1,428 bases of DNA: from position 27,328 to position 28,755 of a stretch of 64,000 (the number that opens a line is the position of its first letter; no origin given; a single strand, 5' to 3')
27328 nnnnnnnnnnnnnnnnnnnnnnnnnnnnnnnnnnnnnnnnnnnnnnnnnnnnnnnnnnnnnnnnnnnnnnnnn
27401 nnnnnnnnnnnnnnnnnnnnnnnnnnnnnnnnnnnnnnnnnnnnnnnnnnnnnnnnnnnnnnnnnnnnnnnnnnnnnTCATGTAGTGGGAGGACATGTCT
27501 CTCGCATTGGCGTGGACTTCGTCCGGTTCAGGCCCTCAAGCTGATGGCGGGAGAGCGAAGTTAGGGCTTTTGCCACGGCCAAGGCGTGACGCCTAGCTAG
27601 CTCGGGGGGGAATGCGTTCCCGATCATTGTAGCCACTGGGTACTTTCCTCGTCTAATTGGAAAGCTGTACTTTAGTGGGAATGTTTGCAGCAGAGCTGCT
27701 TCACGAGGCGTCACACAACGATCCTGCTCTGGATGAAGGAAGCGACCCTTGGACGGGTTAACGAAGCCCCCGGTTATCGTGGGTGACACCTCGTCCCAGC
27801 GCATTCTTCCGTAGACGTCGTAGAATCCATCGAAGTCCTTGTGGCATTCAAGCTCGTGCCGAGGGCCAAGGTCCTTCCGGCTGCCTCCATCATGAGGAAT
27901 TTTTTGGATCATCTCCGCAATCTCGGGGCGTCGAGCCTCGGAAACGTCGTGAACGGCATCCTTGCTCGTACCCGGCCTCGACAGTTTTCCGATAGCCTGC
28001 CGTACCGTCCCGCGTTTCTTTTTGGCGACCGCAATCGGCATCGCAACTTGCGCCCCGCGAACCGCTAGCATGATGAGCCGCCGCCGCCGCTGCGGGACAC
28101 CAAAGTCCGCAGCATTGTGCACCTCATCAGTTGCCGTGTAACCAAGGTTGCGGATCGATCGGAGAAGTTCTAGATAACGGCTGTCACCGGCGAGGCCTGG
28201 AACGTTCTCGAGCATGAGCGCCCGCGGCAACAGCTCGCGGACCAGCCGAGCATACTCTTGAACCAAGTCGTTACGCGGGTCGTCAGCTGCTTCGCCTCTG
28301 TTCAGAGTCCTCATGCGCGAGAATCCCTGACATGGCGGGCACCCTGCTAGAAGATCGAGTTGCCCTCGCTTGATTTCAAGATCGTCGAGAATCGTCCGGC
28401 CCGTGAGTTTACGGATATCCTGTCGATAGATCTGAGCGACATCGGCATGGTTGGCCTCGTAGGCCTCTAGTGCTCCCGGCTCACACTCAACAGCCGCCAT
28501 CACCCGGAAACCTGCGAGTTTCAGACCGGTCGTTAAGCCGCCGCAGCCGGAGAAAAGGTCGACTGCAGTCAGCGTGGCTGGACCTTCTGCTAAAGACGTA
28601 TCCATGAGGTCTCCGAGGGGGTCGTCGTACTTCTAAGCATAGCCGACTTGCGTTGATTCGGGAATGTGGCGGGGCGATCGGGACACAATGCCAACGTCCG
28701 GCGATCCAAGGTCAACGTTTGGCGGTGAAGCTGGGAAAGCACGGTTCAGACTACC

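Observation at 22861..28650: Low-GC 5.8-kb island: dual-GHKL histidine-kinase giant + coupled receiver protein with novel output + convergent Dcm methylase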

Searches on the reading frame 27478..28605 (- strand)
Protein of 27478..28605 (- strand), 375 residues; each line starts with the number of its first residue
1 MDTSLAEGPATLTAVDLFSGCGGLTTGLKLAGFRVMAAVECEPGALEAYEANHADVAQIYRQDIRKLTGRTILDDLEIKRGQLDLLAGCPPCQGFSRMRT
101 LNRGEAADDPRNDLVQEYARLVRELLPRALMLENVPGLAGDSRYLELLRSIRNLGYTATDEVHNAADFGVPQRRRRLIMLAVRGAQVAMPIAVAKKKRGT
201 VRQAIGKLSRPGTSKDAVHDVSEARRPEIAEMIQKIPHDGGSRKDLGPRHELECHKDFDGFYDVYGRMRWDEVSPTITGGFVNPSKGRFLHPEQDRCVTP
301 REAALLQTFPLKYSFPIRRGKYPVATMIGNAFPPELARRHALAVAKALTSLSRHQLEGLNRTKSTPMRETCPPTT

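Call 3: search_protein_families(library=pfam, proteins=[window:27478-28605:-], max_evalue=1)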
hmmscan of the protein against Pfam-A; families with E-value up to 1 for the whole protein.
window:27478-28605:- (375 aa): 3 families
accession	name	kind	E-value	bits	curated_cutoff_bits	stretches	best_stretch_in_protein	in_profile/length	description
PF00145.23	DNA_methylase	-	4.4e-55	187.8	22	1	13-341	2-319/324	C-5 cytosine-specific DNA methylase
PF09445.16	Methyltransf_15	-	0.016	15.2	22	1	14-96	4-85/165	RNA cap guanine-N2 methyltransferase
PF16678.12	UBA_HOIP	-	0.12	12.7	22.4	0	159-211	86-139/152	HOIP UBA domain pair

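Call 4: search_protein_families(library=padloc, proteins=[window:27478-28605:-], max_evalue=1)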
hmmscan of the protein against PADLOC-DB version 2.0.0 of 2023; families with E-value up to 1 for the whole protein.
window:27478-28605:- (375 aa): 64 families (the best 25 are shown)
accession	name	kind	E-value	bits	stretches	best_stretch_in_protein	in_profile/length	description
PDLC00033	DruM2|DruM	-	7.1e-82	273.6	1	10-348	20-364/368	DNA cytosine methylase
PDLC03378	MTase_II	-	1.4e-80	269.2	1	12-355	3-337/344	Type II methyltransferase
PDLC03234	MTase_II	-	5.8e-72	241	2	12-210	5-204/375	Type II methyltransferase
PDLC03326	MTase_II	-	4.7e-70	234.8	2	12-228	5-221/412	Type II methyltransferase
PDLC00026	DruM2|DruM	-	1.1e-57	194.2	1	11-353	4-323/336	DNA cytosine methylase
PDLC03237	MTase_II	-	4.2e-54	181.9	2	11-184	793-970/1036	Type II methyltransferase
PDLC03272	MTase_II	-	2.5e-45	153.4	1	10-355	73-397/407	Type II methyltransferase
PDLC02649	DrmMII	-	6.2e-42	142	3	72-205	104-244/422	DrmMII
PDLC02648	DrmMII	-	2.3e-40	136.8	2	11-194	21-239/468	DrmMII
PDLC02650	DrmMII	-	5e-40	135.7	2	11-139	8-137/435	DrmMII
PDLC03225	MTase_II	-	8e-39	131.8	3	14-142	10-143/615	Type II methyltransferase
PDLC03307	MTase_II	-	1.1e-38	131.4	1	13-349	2-370/382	Type II methyltransferase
PDLC02656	DrmMII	-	6.3e-37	125.5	2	11-185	4-205/491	DrmMII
PDLC00030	DruM2|DruM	-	2.8e-36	123.5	2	14-187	8-189/380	DNA cytosine methylase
PDLC03279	MTase_II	-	9.3e-35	118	2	15-181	6-171/587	Type II methyltransferase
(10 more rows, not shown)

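Call 8: search_protein_families(library=ncbifam, proteins=[window:27478-28605:-], max_evalue=0.1)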
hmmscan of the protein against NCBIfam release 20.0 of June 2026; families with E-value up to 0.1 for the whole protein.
window:27478-28605:- (375 aa): 2 families
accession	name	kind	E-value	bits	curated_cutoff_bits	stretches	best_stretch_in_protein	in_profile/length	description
TIGR00675.1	dcm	superfamily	1.1e-42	146.8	100.65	1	15-339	2-324/329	DNA (cytosine-5-)-methyltransferase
NF007772.0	PRK10458.1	subfamily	1.5e-05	23.8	710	1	13-167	90-263/472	DNA cytosine methylase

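Call 62: list_cluster_members(proteins=[P0001, P0050, window:27478-28602:-])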
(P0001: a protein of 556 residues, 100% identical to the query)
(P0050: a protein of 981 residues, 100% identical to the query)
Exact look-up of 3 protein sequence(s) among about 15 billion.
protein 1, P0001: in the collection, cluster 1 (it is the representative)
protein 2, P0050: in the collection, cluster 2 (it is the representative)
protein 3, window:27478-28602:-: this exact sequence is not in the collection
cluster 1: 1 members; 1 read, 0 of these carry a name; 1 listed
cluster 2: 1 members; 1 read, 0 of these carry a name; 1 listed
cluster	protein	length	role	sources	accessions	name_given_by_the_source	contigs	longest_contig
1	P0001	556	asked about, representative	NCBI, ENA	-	-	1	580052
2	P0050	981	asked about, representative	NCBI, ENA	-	-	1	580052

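Call 88: search_protein_families(library=phrogs, proteins=[window:27478-28602:-], max_evalue=0.01)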
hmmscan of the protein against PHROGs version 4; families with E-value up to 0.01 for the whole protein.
window:27478-28602:- (374 aa): 6 families
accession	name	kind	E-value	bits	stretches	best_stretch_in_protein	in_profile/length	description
phrog_116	-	other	2.2e-75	255.4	1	10-355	207-501/779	DNA methyltransferase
phrog_363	-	other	1.1e-40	140.8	1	9-206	52-237/327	DNA methyltransferase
phrog_36001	-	unknown function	2.4e-25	89.9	2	11-92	18-98/715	-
phrog_23910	-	unknown function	6e-25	88.2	1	258-345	6-96/99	-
phrog_5999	-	other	6.8e-12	46.4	1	10-103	2-90/109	DNA methyltransferase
phrog_32684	-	unknown function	0.0078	16.7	0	129-212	152-239/262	-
